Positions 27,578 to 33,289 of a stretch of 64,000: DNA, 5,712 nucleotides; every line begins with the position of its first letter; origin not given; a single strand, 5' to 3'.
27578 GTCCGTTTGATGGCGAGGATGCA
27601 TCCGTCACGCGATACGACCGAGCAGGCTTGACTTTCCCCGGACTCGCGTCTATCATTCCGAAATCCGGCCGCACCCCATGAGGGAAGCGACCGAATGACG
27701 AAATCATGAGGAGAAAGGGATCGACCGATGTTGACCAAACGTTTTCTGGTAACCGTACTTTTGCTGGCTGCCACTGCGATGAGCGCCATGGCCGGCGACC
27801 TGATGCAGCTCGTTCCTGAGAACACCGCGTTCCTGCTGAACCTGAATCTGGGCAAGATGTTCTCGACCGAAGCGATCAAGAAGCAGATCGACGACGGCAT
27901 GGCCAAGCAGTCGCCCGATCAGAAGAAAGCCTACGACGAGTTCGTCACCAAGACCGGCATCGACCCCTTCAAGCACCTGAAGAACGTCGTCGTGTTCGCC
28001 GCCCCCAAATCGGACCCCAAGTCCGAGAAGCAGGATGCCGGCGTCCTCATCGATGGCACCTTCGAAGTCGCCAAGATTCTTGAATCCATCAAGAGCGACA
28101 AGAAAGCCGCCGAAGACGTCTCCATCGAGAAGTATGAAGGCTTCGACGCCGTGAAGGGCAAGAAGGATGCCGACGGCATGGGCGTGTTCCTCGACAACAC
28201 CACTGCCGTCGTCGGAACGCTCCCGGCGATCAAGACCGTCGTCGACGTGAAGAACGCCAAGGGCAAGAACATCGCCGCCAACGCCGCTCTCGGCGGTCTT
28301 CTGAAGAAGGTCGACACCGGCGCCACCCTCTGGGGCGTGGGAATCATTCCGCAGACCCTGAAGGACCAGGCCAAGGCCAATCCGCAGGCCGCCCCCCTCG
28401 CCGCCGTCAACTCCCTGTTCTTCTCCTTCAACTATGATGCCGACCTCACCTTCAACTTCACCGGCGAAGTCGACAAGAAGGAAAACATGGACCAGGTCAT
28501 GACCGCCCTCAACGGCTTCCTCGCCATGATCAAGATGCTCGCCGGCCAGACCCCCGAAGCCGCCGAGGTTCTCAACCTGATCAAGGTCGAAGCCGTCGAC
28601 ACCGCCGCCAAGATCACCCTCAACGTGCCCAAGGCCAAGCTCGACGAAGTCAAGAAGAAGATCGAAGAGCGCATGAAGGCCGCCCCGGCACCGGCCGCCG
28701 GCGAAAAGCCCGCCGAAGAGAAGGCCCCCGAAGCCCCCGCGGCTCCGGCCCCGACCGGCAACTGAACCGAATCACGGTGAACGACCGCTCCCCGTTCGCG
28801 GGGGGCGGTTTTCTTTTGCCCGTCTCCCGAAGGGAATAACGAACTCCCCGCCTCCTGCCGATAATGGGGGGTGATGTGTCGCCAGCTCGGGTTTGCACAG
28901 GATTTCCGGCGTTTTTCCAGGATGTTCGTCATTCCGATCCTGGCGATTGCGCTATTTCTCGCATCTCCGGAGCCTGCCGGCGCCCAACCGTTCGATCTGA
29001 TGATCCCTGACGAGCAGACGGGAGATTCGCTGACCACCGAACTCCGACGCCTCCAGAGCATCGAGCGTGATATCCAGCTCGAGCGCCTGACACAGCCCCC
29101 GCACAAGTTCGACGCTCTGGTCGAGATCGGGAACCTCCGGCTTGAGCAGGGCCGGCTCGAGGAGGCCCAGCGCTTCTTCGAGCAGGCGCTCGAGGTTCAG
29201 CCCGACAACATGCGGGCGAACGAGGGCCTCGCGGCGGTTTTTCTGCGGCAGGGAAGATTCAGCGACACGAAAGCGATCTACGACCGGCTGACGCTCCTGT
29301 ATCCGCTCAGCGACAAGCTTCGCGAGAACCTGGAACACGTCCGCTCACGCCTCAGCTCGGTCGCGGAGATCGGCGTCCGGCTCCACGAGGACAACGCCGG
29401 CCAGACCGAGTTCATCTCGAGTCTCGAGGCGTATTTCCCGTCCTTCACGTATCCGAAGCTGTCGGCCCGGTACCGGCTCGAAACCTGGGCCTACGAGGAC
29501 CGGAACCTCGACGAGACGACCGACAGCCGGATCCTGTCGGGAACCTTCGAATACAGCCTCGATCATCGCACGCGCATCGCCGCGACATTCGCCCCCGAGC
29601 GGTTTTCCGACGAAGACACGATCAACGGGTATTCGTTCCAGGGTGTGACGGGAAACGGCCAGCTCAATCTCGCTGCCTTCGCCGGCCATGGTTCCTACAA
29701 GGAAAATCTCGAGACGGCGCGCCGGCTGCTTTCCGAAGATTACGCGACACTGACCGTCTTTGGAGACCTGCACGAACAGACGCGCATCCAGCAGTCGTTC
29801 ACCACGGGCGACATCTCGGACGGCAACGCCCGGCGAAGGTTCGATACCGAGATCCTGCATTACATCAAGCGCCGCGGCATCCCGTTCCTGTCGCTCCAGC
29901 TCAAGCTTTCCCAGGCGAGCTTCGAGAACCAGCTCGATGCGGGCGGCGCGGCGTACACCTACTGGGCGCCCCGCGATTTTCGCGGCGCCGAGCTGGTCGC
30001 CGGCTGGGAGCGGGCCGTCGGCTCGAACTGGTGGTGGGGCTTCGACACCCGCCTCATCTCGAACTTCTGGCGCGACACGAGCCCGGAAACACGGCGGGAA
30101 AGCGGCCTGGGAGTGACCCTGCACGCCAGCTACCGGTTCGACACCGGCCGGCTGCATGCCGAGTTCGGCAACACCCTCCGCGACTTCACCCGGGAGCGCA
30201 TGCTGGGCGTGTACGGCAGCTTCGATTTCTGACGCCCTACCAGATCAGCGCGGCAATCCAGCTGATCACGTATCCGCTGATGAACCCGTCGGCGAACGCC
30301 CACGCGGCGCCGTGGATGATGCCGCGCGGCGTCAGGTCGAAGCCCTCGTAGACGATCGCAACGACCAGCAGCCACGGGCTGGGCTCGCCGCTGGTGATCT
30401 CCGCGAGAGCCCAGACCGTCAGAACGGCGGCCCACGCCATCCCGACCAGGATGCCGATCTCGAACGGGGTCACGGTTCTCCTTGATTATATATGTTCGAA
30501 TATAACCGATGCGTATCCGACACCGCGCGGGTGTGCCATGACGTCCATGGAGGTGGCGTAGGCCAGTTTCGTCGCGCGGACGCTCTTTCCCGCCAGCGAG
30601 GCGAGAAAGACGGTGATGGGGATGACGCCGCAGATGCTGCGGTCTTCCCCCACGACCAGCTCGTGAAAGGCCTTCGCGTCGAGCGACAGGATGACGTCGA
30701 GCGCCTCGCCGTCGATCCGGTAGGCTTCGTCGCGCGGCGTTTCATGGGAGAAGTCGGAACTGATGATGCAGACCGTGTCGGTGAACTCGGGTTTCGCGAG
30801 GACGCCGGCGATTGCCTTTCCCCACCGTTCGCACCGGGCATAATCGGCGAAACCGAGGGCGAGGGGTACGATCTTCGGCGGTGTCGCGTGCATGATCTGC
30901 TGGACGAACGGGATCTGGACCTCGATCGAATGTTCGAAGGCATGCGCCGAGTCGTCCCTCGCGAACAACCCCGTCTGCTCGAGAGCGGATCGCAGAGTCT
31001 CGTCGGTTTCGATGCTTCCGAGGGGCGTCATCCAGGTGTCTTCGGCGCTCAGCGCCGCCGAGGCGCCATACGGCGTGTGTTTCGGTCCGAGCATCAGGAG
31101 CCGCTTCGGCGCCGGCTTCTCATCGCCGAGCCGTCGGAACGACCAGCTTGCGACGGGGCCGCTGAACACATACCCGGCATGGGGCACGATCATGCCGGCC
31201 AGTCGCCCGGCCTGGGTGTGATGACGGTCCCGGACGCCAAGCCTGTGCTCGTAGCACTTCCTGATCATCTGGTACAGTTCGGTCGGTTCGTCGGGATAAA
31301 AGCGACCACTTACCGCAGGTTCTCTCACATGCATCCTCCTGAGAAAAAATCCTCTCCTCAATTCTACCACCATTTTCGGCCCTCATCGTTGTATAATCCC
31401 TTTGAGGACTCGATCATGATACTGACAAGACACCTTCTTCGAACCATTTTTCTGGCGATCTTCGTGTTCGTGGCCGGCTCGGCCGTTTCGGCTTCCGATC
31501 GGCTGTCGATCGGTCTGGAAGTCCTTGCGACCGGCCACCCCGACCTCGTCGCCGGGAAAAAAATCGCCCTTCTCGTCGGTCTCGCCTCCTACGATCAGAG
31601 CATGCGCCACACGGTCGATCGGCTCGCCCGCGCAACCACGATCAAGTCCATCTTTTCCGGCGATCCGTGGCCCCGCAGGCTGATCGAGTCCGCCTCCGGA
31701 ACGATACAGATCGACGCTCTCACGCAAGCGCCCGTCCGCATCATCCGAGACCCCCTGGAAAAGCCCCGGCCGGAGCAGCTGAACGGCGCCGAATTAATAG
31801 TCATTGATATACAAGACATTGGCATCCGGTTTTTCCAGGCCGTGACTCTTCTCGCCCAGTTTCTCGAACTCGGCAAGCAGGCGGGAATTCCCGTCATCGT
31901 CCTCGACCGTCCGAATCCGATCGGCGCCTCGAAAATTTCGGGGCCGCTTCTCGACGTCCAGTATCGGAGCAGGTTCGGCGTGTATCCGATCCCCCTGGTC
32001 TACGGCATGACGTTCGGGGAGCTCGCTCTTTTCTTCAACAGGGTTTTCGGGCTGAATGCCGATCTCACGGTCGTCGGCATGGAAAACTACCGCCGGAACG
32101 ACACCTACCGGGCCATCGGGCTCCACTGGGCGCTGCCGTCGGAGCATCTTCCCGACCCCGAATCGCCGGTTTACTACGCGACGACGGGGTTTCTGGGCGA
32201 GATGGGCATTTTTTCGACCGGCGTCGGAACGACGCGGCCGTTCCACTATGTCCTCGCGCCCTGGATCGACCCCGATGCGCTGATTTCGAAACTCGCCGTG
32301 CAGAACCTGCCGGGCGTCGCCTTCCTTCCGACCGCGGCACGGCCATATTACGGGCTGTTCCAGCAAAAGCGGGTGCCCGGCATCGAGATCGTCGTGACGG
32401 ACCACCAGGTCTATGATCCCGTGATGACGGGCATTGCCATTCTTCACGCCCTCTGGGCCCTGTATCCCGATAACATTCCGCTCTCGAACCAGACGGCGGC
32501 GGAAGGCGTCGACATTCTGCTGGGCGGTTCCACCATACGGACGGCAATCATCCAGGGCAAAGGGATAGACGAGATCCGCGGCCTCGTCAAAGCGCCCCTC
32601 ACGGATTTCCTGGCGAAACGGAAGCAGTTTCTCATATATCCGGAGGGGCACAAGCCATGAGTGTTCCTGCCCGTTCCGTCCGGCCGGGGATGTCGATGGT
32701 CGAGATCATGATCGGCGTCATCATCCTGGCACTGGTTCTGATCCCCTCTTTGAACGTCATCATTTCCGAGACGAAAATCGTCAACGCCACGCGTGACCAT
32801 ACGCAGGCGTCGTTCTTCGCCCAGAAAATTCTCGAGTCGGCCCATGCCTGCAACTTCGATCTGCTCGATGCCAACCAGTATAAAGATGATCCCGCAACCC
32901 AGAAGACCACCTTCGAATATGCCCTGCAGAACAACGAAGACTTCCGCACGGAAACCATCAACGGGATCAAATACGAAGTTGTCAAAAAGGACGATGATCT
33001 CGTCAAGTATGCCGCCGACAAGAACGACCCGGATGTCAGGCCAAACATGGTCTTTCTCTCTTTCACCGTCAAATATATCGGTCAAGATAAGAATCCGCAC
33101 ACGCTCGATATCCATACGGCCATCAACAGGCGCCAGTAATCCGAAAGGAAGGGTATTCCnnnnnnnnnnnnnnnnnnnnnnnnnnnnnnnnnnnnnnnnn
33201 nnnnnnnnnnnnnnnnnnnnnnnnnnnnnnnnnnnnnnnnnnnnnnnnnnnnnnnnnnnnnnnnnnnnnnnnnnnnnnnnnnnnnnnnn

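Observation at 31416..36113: NamZ-like DUF1343 gene co-transcribed (ATGA overlaps) with three prepilin-type proteins including a 770-aa PilX/GspK-like giant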

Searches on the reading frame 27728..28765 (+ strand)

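Call 8: search_protein_families(library=pfam, proteins=[window:27728-28765:+], max_evalue=0.1)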
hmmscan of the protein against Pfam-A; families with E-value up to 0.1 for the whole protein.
window:27728-28765:+ (345 aa): 1 family
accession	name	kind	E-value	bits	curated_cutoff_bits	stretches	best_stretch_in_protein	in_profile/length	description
PF19261.4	DUF5904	-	0.054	14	25.7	0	131-172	28-69/133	Domain of unknown function (DUF5904)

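Call 77: search_protein_families(library=ncbifam, proteins=[window:27728-28765:+], max_evalue=0.01)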
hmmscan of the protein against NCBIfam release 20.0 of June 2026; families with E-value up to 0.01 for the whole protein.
window:27728-28765:+ (345 aa): 0 families

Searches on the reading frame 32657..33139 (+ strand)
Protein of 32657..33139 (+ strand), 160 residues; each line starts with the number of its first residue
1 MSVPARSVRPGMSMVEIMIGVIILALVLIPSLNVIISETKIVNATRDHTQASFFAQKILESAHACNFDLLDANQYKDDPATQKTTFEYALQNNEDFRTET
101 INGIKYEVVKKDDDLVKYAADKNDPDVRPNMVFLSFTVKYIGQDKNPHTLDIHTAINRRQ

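Call 8: search_protein_families(library=pfam, proteins=[window:32657-33139:+], max_evalue=0.1)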
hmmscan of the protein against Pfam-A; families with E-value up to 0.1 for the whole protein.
window:32657-33139:+ (160 aa): 1 family
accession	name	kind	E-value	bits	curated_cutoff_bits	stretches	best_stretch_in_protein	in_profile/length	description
PF07963.17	N_methyl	-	0.0058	16.6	21.2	1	10-29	5-24/27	Prokaryotic N-terminal methylation motif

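Call 9: search_protein_families(library=ncbifam, proteins=[window:32657-33139:+], max_evalue=0.1)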
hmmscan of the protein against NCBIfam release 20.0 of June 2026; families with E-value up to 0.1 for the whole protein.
window:32657-33139:+ (160 aa): 5 families
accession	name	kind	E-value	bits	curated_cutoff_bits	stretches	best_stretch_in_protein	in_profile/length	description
TIGR02523.1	type_IV_pilV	equivalog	1.2e-07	32.2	52.2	1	11-103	3-91/139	type IV pilus modification protein PilV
NF047828.1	T3SSXpsI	equivalog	0.0014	18.6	150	1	11-63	3-55/132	type II secretion system protein XpsI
TIGR00727.1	ISP4_OPT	equivalog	0.02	13.5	438.7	1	8-130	266-386/681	small oligopeptide transporter, OPT family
TIGR02532.1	IV_pilin_GFxxxE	domain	0.065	13.1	16.3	1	11-28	3-20/24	prepilin-type N-terminal cleavage/methylation domain-containing protein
TIGR01707.1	gspI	equivalog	0.082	13.4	44.35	1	11-60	1-50/101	type II secretion system minor pseudopilin GspI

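Call 55: search_solved_structures(query=A2, max_evalue=10, show_alignments=0)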
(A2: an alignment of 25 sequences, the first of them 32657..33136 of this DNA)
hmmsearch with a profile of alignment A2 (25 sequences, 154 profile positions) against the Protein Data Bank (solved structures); distinct sequences matched with E-value up to 10: 2.
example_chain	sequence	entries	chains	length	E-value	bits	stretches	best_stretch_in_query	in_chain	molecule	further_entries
9qlh_A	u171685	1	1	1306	0.82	12.8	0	106-141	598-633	DNA polymerase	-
9qli_A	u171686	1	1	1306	0.82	12.8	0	106-141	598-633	DNA polymerase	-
